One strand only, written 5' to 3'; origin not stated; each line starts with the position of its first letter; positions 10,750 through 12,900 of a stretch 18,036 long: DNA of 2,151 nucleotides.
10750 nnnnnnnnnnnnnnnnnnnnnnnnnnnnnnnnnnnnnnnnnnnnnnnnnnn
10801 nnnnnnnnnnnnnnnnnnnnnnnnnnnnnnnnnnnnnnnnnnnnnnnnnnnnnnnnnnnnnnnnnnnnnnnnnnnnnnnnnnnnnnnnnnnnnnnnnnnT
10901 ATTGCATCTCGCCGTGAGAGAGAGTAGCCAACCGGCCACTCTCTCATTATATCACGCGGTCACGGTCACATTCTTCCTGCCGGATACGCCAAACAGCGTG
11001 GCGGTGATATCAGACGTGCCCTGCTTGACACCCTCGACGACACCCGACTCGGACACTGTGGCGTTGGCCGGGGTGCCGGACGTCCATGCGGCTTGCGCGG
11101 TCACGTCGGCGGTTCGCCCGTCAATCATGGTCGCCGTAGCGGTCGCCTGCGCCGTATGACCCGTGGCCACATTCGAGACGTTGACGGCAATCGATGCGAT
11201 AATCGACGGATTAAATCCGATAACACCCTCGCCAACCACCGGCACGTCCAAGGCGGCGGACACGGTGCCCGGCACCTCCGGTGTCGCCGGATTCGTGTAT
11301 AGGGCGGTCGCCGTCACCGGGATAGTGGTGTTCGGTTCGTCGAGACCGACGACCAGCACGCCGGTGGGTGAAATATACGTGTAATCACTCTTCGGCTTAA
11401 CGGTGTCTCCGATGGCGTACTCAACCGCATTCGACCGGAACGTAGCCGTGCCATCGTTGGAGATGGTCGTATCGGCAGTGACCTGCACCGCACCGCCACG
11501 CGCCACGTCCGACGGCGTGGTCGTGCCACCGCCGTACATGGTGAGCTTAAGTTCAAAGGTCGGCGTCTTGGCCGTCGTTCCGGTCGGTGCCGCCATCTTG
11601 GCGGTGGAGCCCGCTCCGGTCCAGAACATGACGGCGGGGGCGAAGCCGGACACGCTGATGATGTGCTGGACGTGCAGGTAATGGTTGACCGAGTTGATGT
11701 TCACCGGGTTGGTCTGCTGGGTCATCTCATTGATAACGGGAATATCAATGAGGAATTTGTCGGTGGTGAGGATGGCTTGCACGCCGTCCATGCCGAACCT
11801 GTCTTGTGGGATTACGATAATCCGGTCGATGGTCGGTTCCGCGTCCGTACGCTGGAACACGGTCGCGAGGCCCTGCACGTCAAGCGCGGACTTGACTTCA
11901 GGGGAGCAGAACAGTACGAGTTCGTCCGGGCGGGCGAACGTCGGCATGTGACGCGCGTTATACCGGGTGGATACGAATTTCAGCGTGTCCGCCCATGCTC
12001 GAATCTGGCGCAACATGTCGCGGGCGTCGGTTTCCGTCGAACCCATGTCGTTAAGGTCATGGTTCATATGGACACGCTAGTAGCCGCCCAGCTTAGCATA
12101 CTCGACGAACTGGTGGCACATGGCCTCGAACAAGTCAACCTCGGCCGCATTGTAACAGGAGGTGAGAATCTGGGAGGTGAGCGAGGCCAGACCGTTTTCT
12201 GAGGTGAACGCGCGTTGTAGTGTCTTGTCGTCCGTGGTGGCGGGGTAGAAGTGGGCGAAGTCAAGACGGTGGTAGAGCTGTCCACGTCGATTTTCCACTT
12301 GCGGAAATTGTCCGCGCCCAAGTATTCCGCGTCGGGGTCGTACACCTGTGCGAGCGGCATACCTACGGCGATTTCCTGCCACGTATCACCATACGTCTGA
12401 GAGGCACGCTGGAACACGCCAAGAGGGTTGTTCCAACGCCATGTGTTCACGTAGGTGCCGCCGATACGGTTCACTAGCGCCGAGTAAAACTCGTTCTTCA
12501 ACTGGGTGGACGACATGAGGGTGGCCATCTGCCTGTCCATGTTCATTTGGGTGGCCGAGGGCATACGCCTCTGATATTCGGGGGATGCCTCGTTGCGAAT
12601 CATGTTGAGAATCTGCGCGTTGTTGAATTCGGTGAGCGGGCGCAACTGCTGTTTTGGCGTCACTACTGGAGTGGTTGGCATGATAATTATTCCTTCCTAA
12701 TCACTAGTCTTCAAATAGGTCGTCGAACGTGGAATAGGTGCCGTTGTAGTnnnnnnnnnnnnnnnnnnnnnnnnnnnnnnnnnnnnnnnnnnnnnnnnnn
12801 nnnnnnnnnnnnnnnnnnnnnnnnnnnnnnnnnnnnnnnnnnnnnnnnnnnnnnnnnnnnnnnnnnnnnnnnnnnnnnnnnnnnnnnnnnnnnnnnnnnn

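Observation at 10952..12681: Major capsid gene is interrupted twice: a one-base frame change at an A4 run and an in-frame amber codon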

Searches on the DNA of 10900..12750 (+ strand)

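Call 3: search_dna_similar(query=window:10900-12750:+, collection=phages, mode=near, max_rows=20)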
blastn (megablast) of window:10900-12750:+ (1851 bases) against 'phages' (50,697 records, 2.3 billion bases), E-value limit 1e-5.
No match.
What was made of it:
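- Tried and rejected: megablast of the capsid region against GenBank phages gave no match (call 3).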

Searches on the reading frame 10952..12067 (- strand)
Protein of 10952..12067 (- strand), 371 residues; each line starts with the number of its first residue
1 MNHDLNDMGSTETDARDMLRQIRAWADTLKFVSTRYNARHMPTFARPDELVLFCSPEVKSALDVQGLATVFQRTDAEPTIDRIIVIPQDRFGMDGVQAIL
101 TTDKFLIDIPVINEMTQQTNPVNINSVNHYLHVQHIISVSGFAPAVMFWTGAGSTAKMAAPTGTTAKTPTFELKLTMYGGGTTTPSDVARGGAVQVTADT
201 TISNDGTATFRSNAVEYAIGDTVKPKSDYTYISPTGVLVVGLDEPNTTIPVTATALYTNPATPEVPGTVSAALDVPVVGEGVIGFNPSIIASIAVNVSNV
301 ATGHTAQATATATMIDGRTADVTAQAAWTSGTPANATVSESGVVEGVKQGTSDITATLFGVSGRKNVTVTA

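Call 6: search_protein_families(library=pfam, proteins=[window:10955-12067:-], max_evalue=0.01)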
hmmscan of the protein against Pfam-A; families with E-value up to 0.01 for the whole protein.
seq(371 aa): 2 families
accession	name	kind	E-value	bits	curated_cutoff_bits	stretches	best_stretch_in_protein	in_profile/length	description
PF25622.1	Phi29_MCP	-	2.9e-32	112.8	27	1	11-149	185-323/323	Phi29-like phage major capsid protein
PF22359.2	Big-like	-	0.00035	21.2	27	1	325-371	2-48/48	Bacterial Ig-like domain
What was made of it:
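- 10952..12076 (-): Capsid codons 203-576 plus the TGA stop. Covers the rest of the HK97-type domain and C-terminal Ig-like domains. Pfam profile positions 185-323 and Big-like (call 6).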

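Call 7: search_protein_families(library=phrogs, proteins=[window:10955-12067:-], max_evalue=0.01)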
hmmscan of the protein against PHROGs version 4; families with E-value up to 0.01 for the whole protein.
seq(371 aa): 4 families
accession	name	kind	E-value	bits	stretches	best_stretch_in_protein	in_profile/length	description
phrog_2006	-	head and packaging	1e-21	78.5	1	5-153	195-378/385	major head protein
phrog_341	-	tail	0.00049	21.2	1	286-370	63-146/154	major tail protein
phrog_10059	-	unknown function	0.0035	17.2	1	299-357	195-246/345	-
phrog_22121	-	unknown function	0.0068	15.6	0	303-360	503-554/765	-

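Call 23: find_encoding_contigs(protein=window:10952-12067:-, flank=10000, max_places=10)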
Protein window:10952-12067:- (371 aa): no gene with exactly this product is on record in the collection.

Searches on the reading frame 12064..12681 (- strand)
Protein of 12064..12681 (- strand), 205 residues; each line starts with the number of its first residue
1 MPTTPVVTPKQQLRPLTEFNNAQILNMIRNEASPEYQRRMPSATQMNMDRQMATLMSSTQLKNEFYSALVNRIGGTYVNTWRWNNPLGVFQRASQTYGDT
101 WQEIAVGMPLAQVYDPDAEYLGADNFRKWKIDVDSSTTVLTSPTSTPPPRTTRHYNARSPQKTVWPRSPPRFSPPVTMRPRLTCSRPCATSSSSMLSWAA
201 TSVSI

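Call 6: search_protein_families(library=pfam, proteins=[window:12067-12681:-], max_evalue=0.01)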
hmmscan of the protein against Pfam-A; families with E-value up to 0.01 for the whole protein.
seq(205 aa): 1 family
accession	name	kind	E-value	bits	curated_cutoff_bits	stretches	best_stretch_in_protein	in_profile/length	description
PF25622.1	Phi29_MCP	-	1.1e-24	87.8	27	1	25-135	1-109/323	Phi29-like phage major capsid protein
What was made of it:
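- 12277..12681 (-): Capsid gene codons 1-135 (M1..S135) in frame A, homologous to relatives right up to Ser135 (AGC 12279..12277). Pfam profile positions 1-109 (call 6).
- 12080..12277 (-): Capsid codons 136-201 (LYHRLDF...AKLGGY), readable only in the -1 frame. Adding this stretch to the profile match contributes about 78 bits (call 6).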

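Call 7: search_protein_families(library=phrogs, proteins=[window:12067-12681:-], max_evalue=0.01)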
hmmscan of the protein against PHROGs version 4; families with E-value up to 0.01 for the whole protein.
seq(205 aa): 1 family
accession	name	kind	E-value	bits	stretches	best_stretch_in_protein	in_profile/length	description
phrog_2006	-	head and packaging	9.6e-18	65.3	1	18-119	7-111/385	major head protein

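Call 22: find_encoding_contigs(protein=window:12064-12681:-, flank=10000, max_places=10)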
Protein window:12064-12681:- (205 aa): no gene with exactly this product is on record in the collection.
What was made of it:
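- The ORF products are not on record (calls 22, 23).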

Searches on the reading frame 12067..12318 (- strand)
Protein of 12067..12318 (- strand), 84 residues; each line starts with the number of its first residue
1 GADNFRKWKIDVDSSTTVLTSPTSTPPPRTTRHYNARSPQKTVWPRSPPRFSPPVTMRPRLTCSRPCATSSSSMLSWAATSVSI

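Call 42: find_homologous_proteins(query=window:12067-12318:-, max_evalue=0.001)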
Query seq(84 aa): 2 candidates shared short words with the query, none scored E <= 0.001.
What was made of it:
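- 12064..12276 (-): Out-of-frame tail of ORF A (70 codons, Pro/Ser/Thr/Arg-rich, then TGA), ending in the ATGA overlap with Met206 at 12067. The tail has no relative among 5.8 billion protein clusters (call 42).
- The out-of-frame tail has no homologue (call 42). In their place are 70 residues of out-of-frame sequence with no homologue (call 42).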
